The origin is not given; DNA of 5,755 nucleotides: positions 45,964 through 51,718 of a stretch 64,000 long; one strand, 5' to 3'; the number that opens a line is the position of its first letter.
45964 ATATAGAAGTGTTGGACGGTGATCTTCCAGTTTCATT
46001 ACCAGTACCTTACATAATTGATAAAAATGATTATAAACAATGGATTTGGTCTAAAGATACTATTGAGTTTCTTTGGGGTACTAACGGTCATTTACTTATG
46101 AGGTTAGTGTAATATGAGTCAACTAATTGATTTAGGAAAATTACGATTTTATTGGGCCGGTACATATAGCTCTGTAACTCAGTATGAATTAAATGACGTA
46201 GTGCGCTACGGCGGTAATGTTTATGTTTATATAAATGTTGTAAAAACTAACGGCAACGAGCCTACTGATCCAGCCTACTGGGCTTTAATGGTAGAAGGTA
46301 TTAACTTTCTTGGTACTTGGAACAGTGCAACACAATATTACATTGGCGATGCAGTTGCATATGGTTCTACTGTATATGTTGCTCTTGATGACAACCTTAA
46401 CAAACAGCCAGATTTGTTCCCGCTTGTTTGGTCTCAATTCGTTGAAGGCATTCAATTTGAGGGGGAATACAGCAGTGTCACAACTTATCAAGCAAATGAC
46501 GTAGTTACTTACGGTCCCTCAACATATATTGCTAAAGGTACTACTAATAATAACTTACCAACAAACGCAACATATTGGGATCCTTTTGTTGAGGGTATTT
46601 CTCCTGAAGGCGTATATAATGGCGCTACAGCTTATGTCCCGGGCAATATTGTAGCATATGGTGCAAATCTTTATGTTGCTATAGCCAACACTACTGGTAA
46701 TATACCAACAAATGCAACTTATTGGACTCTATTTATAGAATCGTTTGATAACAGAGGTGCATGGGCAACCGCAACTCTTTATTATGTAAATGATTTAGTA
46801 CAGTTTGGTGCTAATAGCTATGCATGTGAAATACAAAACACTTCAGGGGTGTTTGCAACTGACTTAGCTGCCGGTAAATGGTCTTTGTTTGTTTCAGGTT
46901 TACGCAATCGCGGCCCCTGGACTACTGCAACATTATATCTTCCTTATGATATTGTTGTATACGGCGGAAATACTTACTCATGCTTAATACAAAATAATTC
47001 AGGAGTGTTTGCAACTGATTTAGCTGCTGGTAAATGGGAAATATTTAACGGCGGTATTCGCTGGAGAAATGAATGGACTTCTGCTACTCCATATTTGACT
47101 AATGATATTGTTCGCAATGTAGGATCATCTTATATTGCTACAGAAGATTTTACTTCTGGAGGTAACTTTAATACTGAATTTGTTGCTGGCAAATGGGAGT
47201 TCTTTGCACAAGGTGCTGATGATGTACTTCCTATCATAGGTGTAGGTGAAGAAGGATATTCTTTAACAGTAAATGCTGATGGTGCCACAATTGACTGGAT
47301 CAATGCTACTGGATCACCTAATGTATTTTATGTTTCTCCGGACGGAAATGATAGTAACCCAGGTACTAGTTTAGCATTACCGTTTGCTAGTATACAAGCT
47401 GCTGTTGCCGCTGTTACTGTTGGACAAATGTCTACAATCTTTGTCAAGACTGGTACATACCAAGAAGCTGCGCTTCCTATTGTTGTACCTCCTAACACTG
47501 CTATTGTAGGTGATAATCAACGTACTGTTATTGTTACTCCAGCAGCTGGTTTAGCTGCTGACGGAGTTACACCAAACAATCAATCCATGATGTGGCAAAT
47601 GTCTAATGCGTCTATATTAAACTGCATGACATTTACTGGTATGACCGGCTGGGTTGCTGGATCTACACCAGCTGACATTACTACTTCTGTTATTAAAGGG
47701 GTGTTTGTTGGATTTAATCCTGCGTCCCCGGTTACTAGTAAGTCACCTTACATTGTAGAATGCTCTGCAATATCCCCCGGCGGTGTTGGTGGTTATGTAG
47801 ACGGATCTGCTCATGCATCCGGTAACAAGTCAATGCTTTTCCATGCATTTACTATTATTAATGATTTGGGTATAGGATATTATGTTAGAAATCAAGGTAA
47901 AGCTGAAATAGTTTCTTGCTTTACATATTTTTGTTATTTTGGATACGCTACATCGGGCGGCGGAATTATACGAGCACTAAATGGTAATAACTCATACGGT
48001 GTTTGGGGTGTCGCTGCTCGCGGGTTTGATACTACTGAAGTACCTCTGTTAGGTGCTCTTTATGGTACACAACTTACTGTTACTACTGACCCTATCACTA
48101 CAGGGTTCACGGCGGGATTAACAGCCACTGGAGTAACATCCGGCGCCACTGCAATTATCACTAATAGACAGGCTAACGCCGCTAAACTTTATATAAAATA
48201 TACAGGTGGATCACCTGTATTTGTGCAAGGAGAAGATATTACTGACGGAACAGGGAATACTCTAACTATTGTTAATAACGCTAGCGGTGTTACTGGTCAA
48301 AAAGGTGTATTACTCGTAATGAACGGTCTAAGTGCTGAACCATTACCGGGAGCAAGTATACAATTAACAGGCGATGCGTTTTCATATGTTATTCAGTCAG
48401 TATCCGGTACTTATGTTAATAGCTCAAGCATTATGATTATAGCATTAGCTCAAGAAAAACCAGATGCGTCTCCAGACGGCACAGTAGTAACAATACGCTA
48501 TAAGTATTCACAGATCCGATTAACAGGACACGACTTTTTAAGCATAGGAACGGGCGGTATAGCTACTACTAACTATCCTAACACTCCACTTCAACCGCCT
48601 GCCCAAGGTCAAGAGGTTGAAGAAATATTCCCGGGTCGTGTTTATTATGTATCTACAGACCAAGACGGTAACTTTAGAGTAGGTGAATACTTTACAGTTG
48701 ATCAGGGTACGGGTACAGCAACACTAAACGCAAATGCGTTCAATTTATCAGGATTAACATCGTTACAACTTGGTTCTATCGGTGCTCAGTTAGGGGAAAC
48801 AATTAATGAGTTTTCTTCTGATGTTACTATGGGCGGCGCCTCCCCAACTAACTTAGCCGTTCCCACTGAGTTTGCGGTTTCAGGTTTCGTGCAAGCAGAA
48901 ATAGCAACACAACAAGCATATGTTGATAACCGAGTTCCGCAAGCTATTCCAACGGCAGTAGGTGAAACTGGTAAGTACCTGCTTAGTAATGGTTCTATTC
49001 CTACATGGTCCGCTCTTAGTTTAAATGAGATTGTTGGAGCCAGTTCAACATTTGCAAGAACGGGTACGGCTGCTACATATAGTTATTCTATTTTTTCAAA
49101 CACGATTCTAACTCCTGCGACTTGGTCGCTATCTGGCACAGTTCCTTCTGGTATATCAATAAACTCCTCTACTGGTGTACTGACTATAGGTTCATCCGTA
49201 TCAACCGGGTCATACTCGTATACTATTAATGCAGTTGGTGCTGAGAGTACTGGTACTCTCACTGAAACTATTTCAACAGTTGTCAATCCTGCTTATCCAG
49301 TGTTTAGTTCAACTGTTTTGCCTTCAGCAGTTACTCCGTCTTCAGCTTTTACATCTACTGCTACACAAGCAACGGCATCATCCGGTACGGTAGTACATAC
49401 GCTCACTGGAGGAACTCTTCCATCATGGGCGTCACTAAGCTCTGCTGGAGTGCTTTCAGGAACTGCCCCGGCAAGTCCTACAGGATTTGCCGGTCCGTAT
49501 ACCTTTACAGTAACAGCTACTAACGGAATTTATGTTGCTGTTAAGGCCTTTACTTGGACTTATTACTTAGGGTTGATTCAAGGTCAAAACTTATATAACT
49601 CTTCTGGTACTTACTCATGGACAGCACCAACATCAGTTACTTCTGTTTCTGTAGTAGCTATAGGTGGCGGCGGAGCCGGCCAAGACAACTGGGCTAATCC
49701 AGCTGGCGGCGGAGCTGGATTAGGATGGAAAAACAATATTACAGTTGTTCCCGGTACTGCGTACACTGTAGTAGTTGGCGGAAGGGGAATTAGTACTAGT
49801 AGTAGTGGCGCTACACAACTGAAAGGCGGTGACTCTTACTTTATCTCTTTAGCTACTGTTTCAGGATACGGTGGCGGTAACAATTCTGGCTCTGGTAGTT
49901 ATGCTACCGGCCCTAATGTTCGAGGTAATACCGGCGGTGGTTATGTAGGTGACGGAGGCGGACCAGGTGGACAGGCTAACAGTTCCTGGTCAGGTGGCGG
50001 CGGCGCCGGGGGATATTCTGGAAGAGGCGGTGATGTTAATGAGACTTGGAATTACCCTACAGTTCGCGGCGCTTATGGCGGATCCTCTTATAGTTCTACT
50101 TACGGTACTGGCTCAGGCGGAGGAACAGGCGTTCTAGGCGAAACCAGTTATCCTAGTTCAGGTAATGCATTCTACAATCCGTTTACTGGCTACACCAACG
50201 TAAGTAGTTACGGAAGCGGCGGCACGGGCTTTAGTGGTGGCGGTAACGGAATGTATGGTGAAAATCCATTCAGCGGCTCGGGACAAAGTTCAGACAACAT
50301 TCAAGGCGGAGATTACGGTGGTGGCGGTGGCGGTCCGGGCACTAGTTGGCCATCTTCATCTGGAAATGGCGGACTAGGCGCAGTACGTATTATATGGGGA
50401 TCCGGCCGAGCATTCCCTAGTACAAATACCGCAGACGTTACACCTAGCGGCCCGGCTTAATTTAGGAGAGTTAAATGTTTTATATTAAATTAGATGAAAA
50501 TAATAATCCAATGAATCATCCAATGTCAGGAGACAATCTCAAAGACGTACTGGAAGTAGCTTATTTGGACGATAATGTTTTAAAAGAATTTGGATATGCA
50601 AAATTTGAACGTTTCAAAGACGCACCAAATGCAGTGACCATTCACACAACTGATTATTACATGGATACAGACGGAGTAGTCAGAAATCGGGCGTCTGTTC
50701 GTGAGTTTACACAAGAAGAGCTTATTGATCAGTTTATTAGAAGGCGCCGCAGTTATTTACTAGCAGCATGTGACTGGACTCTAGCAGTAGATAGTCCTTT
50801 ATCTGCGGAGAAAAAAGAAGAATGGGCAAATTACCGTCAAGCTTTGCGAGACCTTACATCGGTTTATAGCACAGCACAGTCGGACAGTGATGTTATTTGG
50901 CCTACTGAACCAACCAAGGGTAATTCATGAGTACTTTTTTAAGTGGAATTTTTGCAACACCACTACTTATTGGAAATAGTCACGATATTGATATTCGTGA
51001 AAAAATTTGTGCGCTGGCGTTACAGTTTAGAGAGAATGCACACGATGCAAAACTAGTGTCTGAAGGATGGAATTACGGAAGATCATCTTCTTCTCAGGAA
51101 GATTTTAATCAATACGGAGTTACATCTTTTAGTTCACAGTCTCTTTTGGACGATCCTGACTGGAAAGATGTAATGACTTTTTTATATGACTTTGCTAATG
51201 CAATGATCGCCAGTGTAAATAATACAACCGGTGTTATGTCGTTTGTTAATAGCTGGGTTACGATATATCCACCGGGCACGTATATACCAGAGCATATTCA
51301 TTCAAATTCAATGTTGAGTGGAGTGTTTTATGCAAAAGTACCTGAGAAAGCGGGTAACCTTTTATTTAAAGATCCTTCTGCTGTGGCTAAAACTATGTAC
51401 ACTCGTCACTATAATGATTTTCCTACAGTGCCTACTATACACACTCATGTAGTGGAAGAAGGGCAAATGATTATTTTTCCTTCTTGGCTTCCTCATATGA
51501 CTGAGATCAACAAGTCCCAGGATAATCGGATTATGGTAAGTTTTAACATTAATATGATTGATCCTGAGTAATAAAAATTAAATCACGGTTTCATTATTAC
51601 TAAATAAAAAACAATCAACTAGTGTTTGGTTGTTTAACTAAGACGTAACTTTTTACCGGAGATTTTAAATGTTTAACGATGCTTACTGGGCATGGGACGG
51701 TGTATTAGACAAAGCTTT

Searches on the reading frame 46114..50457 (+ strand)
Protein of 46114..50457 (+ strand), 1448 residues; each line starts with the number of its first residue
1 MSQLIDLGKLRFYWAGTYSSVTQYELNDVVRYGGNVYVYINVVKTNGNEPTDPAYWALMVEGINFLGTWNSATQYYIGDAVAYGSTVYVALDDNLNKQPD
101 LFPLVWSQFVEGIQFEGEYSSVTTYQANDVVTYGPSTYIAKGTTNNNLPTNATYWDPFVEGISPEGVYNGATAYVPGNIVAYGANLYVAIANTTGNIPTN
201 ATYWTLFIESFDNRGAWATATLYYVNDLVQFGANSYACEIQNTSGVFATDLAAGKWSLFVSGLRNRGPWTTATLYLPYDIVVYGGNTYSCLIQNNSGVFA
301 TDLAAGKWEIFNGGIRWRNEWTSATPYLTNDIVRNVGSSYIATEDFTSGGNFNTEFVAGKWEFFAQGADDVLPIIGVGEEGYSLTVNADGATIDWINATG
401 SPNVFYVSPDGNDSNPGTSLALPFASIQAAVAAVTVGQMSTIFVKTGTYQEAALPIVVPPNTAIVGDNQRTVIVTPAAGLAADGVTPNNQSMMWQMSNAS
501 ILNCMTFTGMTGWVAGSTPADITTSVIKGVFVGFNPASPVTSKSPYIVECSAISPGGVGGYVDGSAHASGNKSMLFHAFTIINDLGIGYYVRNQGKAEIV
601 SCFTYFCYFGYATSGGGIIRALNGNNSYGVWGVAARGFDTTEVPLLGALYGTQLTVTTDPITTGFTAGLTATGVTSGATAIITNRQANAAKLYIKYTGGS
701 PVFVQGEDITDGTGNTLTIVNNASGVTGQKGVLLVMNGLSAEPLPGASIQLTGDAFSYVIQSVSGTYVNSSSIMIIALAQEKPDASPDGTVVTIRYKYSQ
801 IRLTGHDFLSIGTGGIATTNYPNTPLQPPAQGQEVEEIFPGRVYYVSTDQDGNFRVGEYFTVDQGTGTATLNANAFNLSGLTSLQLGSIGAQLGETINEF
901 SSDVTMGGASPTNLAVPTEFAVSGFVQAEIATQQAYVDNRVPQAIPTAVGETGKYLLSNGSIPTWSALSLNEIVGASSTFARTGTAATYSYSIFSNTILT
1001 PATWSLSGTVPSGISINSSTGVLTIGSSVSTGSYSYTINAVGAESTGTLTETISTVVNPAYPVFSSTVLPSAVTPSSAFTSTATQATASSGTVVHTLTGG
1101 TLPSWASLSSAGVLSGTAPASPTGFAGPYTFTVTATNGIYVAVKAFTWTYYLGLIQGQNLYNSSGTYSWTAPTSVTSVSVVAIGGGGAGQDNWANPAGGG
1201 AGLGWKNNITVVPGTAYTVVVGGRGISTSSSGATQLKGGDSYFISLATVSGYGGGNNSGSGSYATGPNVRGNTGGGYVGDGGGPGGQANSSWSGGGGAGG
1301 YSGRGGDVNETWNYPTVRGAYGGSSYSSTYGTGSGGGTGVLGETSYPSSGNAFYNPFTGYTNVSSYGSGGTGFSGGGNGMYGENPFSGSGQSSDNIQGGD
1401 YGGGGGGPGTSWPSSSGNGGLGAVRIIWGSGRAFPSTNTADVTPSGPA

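Call 26: search_protein_families(library=pfam, proteins=[window:46114-50457:+], max_evalue=0.00001)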
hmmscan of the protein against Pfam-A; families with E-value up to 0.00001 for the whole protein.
window:46114-50457:+ (1448 aa): 3 families
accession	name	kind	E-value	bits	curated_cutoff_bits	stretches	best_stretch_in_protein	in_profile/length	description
PF02839.19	CBM_5_12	-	3.4e-10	40.2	26.2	0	269-298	2-30/44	Carbohydrate-binding module family 5/12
PF05345.18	He_PIG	-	4.9e-08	33.7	24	1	1063-1150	3-95/96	Putative Ig domain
PF21722.4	Gly_rich_2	-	6.1e-06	26.8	24.3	1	1163-1428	2-225/226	Glycine-rich domain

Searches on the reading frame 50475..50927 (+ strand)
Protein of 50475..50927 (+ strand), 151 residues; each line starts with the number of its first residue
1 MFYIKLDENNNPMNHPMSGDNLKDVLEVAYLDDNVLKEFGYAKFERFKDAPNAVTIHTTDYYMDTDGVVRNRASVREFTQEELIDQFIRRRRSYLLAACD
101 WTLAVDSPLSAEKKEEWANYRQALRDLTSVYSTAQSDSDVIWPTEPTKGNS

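Call 26: search_protein_families(library=pfam, proteins=[window:50475-50927:+], max_evalue=0.00001)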
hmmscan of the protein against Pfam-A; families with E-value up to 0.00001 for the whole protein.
window:50475-50927:+ (151 aa): 1 family
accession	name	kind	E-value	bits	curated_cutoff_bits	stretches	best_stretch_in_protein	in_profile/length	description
PF16778.10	Phage_tail_APC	-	3.9e-15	55.9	26.6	1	88-146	4-59/60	Phage tail assembly chaperone protein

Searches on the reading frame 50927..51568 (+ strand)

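Call 26: search_protein_families(library=pfam, proteins=[window:50927-51568:+], max_evalue=0.00001)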
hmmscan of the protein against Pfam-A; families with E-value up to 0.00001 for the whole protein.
window:50927-51568:+ (214 aa): 1 family
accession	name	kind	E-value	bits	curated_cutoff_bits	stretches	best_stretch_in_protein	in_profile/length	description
PF13759.12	2OG-FeII_Oxy_5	-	5.4e-22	78.5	27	1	108-207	1-101/101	Putative 2OG-Fe(II) oxygenase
